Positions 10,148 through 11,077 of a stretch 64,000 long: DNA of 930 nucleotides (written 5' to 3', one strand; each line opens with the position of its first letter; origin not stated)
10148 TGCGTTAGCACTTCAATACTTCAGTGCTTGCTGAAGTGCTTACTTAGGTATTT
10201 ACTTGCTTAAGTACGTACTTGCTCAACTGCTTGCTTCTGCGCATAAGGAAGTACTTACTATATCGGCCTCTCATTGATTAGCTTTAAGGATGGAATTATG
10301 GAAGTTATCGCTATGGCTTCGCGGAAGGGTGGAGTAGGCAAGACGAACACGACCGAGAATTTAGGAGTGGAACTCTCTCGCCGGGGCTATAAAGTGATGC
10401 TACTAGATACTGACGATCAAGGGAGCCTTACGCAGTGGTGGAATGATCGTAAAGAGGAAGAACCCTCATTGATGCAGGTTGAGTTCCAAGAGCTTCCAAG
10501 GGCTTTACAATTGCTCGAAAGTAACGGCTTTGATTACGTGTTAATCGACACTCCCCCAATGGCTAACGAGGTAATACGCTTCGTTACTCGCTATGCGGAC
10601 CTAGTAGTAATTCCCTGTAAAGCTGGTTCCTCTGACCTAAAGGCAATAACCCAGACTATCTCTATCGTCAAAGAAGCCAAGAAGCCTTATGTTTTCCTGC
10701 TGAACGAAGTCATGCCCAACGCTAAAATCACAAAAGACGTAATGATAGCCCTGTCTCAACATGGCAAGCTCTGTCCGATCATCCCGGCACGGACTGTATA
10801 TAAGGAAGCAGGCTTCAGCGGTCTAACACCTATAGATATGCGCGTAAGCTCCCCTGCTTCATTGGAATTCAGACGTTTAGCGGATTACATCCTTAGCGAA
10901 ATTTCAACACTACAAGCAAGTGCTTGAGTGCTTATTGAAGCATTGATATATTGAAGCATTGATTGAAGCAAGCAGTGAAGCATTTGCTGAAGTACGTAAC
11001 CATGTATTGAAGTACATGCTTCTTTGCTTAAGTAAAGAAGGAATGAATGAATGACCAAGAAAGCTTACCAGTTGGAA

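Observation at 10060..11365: Plasmid-type partition cassette (ParA plus small RHH-like protein) flanked by iteron arrays inside a phage early region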

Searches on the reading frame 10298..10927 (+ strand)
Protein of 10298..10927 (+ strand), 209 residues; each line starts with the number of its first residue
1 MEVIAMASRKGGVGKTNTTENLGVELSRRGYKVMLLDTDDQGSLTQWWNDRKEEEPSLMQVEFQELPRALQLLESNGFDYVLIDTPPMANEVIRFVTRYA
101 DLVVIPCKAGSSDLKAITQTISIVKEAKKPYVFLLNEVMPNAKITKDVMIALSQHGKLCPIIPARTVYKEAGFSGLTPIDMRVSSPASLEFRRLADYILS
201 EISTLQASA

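Call 6: search_protein_families(library=pfam, proteins=[window:10298-10927:+], max_evalue=1)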
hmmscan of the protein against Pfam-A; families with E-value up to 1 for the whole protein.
window:10298-10927:+ (209 aa): 12 families
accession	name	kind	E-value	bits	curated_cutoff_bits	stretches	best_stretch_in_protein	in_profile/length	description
PF13614.12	AAA_31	-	2.5e-22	80.1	27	2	1-65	1-66/177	AAA domain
PF01656.29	CbiA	-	1.5e-16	60.9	25.4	1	4-176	1-123/125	CobQ/CobB/MinD/ParA nucleotide binding domain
PF07015.17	VirC1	-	1.6e-12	47.7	24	1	1-126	1-132/231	VirC1 protein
PF09140.17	MipZ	-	4.2e-11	43.1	20.7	2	3-54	2-54/262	ATPase MipZ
PF10609.15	ParA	-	5.5e-11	42.8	27.1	1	2-42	4-44/246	NUBPL iron-transfer P-loop NTPase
PF02374.21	ArsA_ATPase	-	7.2e-09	35.7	24.3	1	6-59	5-58/305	Anion-transporting ATPase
PF06564.18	CBP_BcsQ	-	5.3e-08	33.1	21.3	2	54-162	93-196/234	Cellulose biosynthesis protein BcsQ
PF03308.22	MeaB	-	8e-05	22.2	23.1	1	12-40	43-71/273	Methylmalonyl Co-A mutase-associated GTPase MeaB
PF00142.24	Fer4_NifH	-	0.00017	21.6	25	1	10-42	8-40/271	4Fe-4S iron sulfur cluster binding proteins, NifH/frxC family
PF00448.28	SRP54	-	0.0075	16.4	22.7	1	11-85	10-91/196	SRP54-type protein, GTPase domain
PF09547.16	SpoIVA_ATPase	-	0.012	15.5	26.6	1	115-155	167-207/237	Stage IV sporulation protein A, ATPase domain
PF20720.3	nSTAND3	-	0.21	11.7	27.2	1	12-52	27-65/155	Novel STAND NTPase 3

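Call 7: search_protein_families(library=ncbifam, proteins=[window:10298-10927:+], max_evalue=1)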
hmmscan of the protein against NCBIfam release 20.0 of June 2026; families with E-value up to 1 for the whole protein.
window:10298-10927:+ (209 aa): 35 families (the best 25 are shown)
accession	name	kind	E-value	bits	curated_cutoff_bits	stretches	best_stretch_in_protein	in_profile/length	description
NF041546.1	ParA_partition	equivalog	8.6e-42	143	180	1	3-196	1-202/203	ParA family partition ATPase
TIGR03371.1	cellulose_yhjQ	equivalog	2.1e-18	66.7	157.85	2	55-201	93-244/246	cellulose biosynthesis protein BcsQ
TIGR01969.1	minD_arch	subfamily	4.6e-13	48.9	201.75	2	3-39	2-38/251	cell division ATPase MinD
NF010423.0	PRK13849.1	equivalog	2.7e-12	46.6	313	1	1-126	1-132/231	conjugal transfer ATPase VirC1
TIGR01968.1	minD_bact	equivalog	2.7e-12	46.6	212.9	2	2-39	2-39/261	septum site-determining protein MinD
TIGR01007.1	eps_fam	subfamily_domain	1.2e-09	38.1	108.05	2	2-53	18-69/204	polysaccharide biosynthesis tyrosine autokinase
NF047398.1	AAA_KGGVGR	domain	1.1e-08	35.6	90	1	1-39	2-40/190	KGGVGR-motif variant AAA ATPase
TIGR00345.1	GET3_arsA_TRC40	subfamily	2.3e-08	33.9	135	1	9-51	4-46/299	TRC40/GET3/ArsA family transport-energizing ATPase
TIGR03453.1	partition_RepA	equivalog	2.3e-08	33.3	348.45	1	2-47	105-150/387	plasmid partitioning protein RepA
NF041136.1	MrpORP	equivalog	4.4e-08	32.8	450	1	3-42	7-46/365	iron-sulfur cluster carrier protein MrpORP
NF041283.1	PrgP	equivalog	2.7e-07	30.2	400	1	3-47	4-49/297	ParA superfamily DNA segregation protein PrgP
NF008669.0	PRK11670.1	equivalog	3.9e-06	26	348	1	2-42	108-148/369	iron-sulfur cluster carrier protein ApbC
TIGR01281.1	DPOR_bchL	equivalog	1.4e-05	24.7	345.15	1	9-40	7-38/268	ferredoxin:protochlorophyllide reductase (ATP-dependent) iron-sulfur ATP-binding protein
NF010443.0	PRK13869.1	subfamily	3.7e-05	22.7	446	1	2-45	122-165/405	plasmid-partitioning protein RepA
TIGR01287.1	nifH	equivalog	7.1e-05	22.3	394.35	1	10-61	8-58/275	nitrogenase iron protein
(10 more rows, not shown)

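Call 8: search_protein_families(library=phrogs, proteins=[window:10298-10927:+], max_evalue=0.1)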
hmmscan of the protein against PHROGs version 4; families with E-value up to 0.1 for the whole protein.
window:10298-10927:+ (209 aa): 1 family
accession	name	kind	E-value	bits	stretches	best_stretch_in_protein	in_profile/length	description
phrog_164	-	DNA, RNA and nucleotide metabolism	2.4e-41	143.3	1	1-205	224-476/500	ParA-like partition protein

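Call 10: search_dna_similar(query=window:10298-10927:+, collection=phages, mode=protein, max_rows=40)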
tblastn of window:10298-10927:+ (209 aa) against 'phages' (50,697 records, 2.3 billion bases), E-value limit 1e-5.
Records with a match: 363; places in all: 364; records where one place covers at least 80% of the query: 301.
Best place of each record, by identity: <60% 363.
By first word of the organism name: Mycobacterium 163; Vibrio 91; Gordonia 28; Bacteriophage 22; Burkholderia 19; Aeromonas 6; Bacteroides 5; Rhodobacter 5; Acinetobacter 3; Zymomonas 3; and 14 more.
By host as written in the record: Mycobacterium smegmatis mc2 155 127; - 118; Gordonia terrae 3612 24; Mycobacterium smegmatis mc#155 17; Burkholderia pseudomallei 15; Mycobacterium smegmatis mc2155 10; Vibrio parahaemolyticus 5; Rhodobacter capsulatus YW1 5; and 33 more.
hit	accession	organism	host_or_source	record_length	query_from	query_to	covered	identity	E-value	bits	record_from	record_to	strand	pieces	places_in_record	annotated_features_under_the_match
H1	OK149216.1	Acinetobacter phage vB_IME_Ab2712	Acinetobacter baumannii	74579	1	205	98%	49.8%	2e-60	209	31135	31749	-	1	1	record has no annotation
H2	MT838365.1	Bacteriophage sp.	human fecal samples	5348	1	202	97%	31.1%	1e-25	108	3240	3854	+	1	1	record has no annotation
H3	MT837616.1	Bacteriophage sp.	human fecal samples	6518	3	193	91%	32.2%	5e-20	93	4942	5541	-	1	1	record has no annotation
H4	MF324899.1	Mycobacterium phage Lokk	Mycobacterium smegmatis mc2 155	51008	1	194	93%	31.6%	6e-16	81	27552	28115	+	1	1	37: dsDNA partitioning protein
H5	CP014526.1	Haematospirillum jordaniae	Homo sapiens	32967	1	204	98%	29.1%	1e-21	97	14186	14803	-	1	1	hypothetical protein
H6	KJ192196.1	Mycobacterium phage 40AC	-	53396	1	172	82%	34.3%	1e-17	86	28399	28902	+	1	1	ParA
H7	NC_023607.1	Mycobacterium phage 40AC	-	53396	1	172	82%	34.3%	1e-17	86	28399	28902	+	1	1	ParA-like partition protein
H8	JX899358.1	Mycobacterium phage First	Mycobacterium smegmatis mc2155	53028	1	181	87%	32.4%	5e-13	72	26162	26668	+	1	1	ParA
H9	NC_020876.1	Mycobacterium phage First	Mycobacterium smegmatis mc2155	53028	1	181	87%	32.4%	5e-13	72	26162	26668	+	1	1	ParA-like partition protein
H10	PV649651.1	Vibrio phage PhiPS02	Vibrio parahaemolyticus KT1024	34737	3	203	96%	29.1%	1e-8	60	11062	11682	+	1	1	ParA-like partition protein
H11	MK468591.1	Mycobacterium phage Arissanae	Mycobacterium smegmatis mc2 155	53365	1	181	87%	32.2%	6e-13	72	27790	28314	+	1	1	36: ParA-like dsDNA partitioning protein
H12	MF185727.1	Mycobacterium phage BobSwaget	Mycobacterium smegmatis mc2 155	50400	4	181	85%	32.8%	5e-14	76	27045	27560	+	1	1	36: ParA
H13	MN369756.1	Gordonia phage Anon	Gordonia terrae 3612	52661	1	171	82%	33.9%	1e-15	80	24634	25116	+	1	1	34: ParA-like dsDNA partitioning protein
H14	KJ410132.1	Mycobacterium phage 20ES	Mycobacterium smegmatis mc2155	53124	3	195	92%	29.8%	9e-11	66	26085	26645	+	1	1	ParA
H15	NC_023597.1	Mycobacterium phage 20ES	Mycobacterium smegmatis mc2155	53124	3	195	92%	29.8%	9e-11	66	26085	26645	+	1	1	ParA-like partition protein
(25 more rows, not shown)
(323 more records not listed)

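Call 11: get_annotated_region(hit=H1, flank=4000)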
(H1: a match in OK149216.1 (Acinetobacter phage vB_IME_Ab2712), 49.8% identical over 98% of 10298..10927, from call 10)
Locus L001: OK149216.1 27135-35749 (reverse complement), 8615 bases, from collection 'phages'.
description: UNVERIFIED: Acinetobacter phage vB_IME_Ab2712, complete genome.
organism: Acinetobacter phage vB_IME_Ab2712 (NCBI taxid 2878084)
taxonomy: Viruses; Duplodnaviria; Heunggongvirae; Uroviricota; Caudoviricetes; Schitoviridae
host: Acinetobacter baumannii; source: hospital sewage; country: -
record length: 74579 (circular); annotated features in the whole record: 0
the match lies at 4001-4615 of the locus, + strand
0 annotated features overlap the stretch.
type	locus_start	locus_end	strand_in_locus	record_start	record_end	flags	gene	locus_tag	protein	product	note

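Call 19: find_encoding_contigs(protein=window:10298-10927:+, flank=10000, max_places=6)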
Protein window:10298-10927:+ (209 aa): 8 contigs read that carry it; 6 places shown.
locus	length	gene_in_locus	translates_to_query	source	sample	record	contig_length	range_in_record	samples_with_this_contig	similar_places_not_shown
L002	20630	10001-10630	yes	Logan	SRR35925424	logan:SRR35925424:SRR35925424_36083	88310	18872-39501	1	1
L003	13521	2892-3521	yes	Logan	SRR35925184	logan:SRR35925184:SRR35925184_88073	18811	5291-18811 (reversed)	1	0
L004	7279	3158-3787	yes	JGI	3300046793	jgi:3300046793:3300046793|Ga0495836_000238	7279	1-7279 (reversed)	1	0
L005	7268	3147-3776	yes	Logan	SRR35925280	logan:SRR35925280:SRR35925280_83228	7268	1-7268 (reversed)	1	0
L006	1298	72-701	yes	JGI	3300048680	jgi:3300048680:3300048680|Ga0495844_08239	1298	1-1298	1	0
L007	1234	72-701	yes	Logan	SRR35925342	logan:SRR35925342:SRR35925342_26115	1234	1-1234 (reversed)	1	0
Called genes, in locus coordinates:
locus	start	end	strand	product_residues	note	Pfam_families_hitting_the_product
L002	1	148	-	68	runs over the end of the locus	-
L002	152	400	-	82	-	-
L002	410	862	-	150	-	-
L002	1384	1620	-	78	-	-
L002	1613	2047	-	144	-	-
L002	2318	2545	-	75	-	-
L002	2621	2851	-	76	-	-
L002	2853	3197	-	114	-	-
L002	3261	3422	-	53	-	-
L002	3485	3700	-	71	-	-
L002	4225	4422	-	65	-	-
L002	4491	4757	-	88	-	-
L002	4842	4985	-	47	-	-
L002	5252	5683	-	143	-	-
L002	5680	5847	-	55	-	-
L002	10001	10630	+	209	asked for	PF01656:CbiA, PF02374:ArsA_ATPase (weak), PF06564:CBP_BcsQ (faint), PF07015:VirC1, PF09140:MipZ (faint), PF10609:ParA, PF13614:AAA_31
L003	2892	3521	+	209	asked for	PF01656:CbiA, PF02374:ArsA_ATPase (weak), PF06564:CBP_BcsQ (faint), PF07015:VirC1, PF09140:MipZ (faint), PF10609:ParA, PF13614:AAA_31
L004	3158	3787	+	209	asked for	PF01656:CbiA, PF02374:ArsA_ATPase (weak), PF06564:CBP_BcsQ (faint), PF07015:VirC1, PF09140:MipZ (faint), PF10609:ParA, PF13614:AAA_31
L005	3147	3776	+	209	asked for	PF01656:CbiA, PF02374:ArsA_ATPase (weak), PF06564:CBP_BcsQ (faint), PF07015:VirC1, PF09140:MipZ (faint), PF10609:ParA, PF13614:AAA_31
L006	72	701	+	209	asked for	PF01656:CbiA, PF02374:ArsA_ATPase (weak), PF06564:CBP_BcsQ (faint), PF07015:VirC1, PF09140:MipZ (faint), PF10609:ParA, PF13614:AAA_31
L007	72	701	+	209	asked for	PF01656:CbiA, PF02374:ArsA_ATPase (weak), PF06564:CBP_BcsQ (faint), PF07015:VirC1, PF09140:MipZ (faint), PF10609:ParA, PF13614:AAA_31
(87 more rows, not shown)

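Call 21: find_related_loci(query=window:10298-10927:+, collection=viral_contigs, flank=6000)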
Query window:10298-10927:+ (209 aa) in viral_contigs; peptide patterns used: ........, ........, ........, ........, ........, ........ (x = any residue, [..] = any of these).
24 stretches matched a pattern, but none encodes a relative of the query by tblastn (E <= 1e-3).

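Call 23: find_homologous_proteins(query=window:10298-10927:+, max_evalue=1e-10)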
Query window:10298-10927:+ (209 aa): 536 proteins with E <= 1e-10 among 1070 candidates; the best 120 are listed.
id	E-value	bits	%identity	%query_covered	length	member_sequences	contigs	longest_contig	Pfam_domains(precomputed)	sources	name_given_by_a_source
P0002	3.7e-131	452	100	100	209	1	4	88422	PF10609.16,PF01656.30,PF13614.13,PF07015.18,PF09140.18,PF06564.19,PF02374.22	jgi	jgi:chromosome partitioning protein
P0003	1.1e-72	262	57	100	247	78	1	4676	PF00142.25,PF10609.16,PF01656.30,PF13614.13,PF07015.18,PF09140.18,PF06564.19,PF02374.22,PF03308.23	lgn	-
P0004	1.9e-71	258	56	100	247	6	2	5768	PF00142.25,PF10609.16,PF01656.30,PF13614.13,PF07015.18,PF09140.18,PF06564.19,PF02374.22,PF03308.23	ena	-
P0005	4.6e-46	175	45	97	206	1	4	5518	PF01656.30,PF13614.13,PF07015.18,PF09140.18,PF02374.22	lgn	-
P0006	1.3e-45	173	44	97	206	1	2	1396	PF10609.16,PF01656.30,PF13614.13,PF07015.18,PF09140.18,PF02374.22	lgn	-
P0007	1.7e-45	173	46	95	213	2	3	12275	PF10609.16,PF01656.30,PF13614.13,PF07015.18,PF09140.18,PF06564.19,PF02374.22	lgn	-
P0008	1.3e-44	170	42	99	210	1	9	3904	PF10609.16,PF01656.30,PF13614.13,PF07015.18,PF09140.18,PF06564.19,PF02374.22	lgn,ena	-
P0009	7.4e-44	168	43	96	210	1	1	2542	PF10609.16,PF01656.30,PF13614.13,PF07015.18,PF09140.18,PF06564.19,PF02374.22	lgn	-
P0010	1.8e-43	166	43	97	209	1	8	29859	PF10609.16,PF01656.30,PF13614.13,PF07015.18,PF09140.18,PF06564.19,PF02374.22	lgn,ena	-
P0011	2.3e-43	166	42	97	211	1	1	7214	PF10609.16,PF01656.30,PF13614.13,PF07015.18,PF09140.18,PF06564.19,PF02374.22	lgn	-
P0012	1.1e-42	164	42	97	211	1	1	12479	PF10609.16,PF01656.30,PF13614.13,PF07015.18,PF09140.18,PF02374.22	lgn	-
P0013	1.7e-42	163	42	99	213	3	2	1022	PF10609.16,PF01656.30,PF13614.13,PF07015.18,PF09140.18,PF06564.19,PF02374.22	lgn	-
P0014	2.8e-42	162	42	97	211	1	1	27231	PF10609.16,PF01656.30,PF13614.13,PF07015.18,PF09140.18,PF06564.19,PF02374.22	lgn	-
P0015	7.7e-42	161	43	97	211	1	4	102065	PF10609.16,PF01656.30,PF13614.13,PF07015.18,PF09140.18,PF06564.19,PF02374.22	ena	-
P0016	9.8e-42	161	43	95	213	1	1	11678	PF10609.16,PF01656.30,PF13614.13,PF07015.18,PF09140.18,PF06564.19,PF02374.22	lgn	-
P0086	1.5e-36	144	40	95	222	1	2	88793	PF01656.30,PF13614.13,PF07015.18,PF09140.18,PF02374.22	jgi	jgi:chromosome partitioning protein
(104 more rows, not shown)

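Call 24: find_encoding_contigs(protein=P0004, flank=6000, max_places=3)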
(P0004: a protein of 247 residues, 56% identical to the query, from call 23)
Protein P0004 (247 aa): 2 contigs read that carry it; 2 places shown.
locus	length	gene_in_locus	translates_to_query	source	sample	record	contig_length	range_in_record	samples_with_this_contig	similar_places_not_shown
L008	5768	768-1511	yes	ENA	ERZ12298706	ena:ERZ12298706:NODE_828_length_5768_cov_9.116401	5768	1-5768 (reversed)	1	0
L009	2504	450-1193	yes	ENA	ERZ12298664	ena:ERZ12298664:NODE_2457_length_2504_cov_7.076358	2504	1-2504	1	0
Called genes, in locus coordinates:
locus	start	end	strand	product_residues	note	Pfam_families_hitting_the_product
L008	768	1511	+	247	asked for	PF03308:MeaB (faint), PF06564:CBP_BcsQ (faint), PF07015:VirC1, PF10609:ParA, PF13614:AAA_31, PF01656:CbiA, PF02374:ArsA_ATPase, PF13614:AAA_31 (weak), +2 more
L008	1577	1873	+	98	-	-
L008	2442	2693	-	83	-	-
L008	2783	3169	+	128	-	PF00903:Glyoxalase, PF18029:Glyoxalase_6 (weak)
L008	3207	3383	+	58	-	-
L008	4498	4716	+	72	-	-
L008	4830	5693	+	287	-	PF01051:Rep3_N, PF21205:Rep3_C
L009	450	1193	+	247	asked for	PF03308:MeaB (faint), PF06564:CBP_BcsQ (faint), PF07015:VirC1, PF10609:ParA, PF13614:AAA_31, PF01656:CbiA, PF02374:ArsA_ATPase, PF13614:AAA_31 (weak), +2 more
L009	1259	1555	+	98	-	-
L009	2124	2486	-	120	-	-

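Call 25: find_encoding_contigs(protein=P0003, flank=6000, max_places=3)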
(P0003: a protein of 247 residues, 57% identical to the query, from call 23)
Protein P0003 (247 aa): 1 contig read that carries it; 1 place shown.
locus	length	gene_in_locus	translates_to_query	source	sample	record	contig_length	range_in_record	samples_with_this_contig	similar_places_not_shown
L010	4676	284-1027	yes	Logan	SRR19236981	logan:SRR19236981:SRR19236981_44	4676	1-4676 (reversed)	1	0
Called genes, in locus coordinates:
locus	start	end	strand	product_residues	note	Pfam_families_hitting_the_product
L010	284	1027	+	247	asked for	PF03308:MeaB (faint), PF06564:CBP_BcsQ (faint), PF07015:VirC1, PF10609:ParA, PF13614:AAA_31, PF01656:CbiA, PF02374:ArsA_ATPase, PF13614:AAA_31 (weak), +2 more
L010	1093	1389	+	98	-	-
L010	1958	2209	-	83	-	-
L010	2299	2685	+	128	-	PF00903:Glyoxalase, PF18029:Glyoxalase_6 (weak)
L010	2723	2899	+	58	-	-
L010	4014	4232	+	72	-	-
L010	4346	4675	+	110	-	?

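Call 26: find_encoding_contigs(protein=P0086, flank=8000, max_places=2)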
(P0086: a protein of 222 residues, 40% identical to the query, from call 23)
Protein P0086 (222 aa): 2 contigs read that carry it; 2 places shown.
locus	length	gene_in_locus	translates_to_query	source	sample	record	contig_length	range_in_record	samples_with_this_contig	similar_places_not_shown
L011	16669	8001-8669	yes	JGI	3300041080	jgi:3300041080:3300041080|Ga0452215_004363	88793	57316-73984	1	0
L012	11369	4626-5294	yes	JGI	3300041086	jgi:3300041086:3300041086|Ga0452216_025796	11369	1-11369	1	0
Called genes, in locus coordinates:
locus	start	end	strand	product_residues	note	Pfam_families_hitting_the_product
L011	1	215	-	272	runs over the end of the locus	PF00117:GATase, PF07685:GATase_3 (weak)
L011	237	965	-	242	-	PF07685:GATase_3, PF00117:GATase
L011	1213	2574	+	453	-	PF00120:Gln-synt_C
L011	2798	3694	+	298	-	PF00892:EamA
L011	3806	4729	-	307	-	PF01063:Aminotran_4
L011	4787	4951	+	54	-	-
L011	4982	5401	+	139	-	-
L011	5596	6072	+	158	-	PF13441:Gly-zipper_YMGG, PF05433:Rick_17kDa_Anti (weak), PF16998:17kDa_Anti_2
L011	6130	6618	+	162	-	-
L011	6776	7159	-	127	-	PF01152:Bac_globin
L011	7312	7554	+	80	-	PF00043:GST_C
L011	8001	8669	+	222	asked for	PF01656:CbiA, PF02374:ArsA_ATPase (weak), PF07015:VirC1, PF09140:MipZ (faint), PF13614:AAA_31 (weak)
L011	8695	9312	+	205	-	PF00072:Response_reg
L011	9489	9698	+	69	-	-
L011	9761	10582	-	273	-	PF22308:DUF6969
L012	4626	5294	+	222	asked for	PF01656:CbiA, PF02374:ArsA_ATPase (weak), PF07015:VirC1, PF09140:MipZ (faint), PF13614:AAA_31 (weak)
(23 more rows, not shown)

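Call 41: search_solved_structures(query=window:10298-10924:+, max_evalue=0.00001)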
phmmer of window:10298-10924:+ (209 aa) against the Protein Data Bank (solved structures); distinct sequences matched with E-value up to 0.00001: 23.
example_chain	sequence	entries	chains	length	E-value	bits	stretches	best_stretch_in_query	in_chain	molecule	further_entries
1wcv_1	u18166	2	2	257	1.1e-14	57.7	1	4-53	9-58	SEGREGATION PROTEIN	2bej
4pfs_A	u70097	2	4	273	1.1e-13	54.4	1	3-47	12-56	Cobyrinic Acid a,c-diamide synthase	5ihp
5if9_A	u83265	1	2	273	1.1e-13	54.4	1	3-47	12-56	Cobyrinic Acid a,c-diamide synthase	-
2bek_A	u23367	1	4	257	1.4e-13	54.1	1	4-53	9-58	SEGREGATION PROTEIN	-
4dzz_A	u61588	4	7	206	5.1e-10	42.5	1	1-125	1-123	Plasmid partitioning protein ParF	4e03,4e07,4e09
5u1g_D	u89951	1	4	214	5.7e-10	42.3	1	1-125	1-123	ParA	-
6non_A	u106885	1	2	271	8e-10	41.8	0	75-133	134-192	Cobyrinic acid ac-diamide synthase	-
6noo_A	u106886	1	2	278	8.8e-10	41.7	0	75-133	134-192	Maintenance of carboxysome positioning A protein, MCDA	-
6iub_A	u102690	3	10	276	1.8e-09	40.7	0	2-52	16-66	SpoOJ regulator (Soj)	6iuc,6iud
4v03_A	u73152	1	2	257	8.6e-09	38.5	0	2-39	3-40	SITE-DETERMINING PROTEIN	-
6nop_B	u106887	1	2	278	1.2e-08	38.1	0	75-133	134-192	Cobyrinic acid ac-diamide synthase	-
8jmj_A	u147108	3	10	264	1.9e-08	37.3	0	2-51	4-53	SpoOJ regulator (Soj)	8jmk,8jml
4v02_A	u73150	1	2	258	4.3e-08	36.2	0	2-38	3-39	SITE-DETERMINING PROTEIN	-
5k5z_A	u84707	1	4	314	5.5e-08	35.8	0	3-54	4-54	ParA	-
5u1j_B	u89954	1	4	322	5.9e-08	35.8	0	3-54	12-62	Uncharacterized protein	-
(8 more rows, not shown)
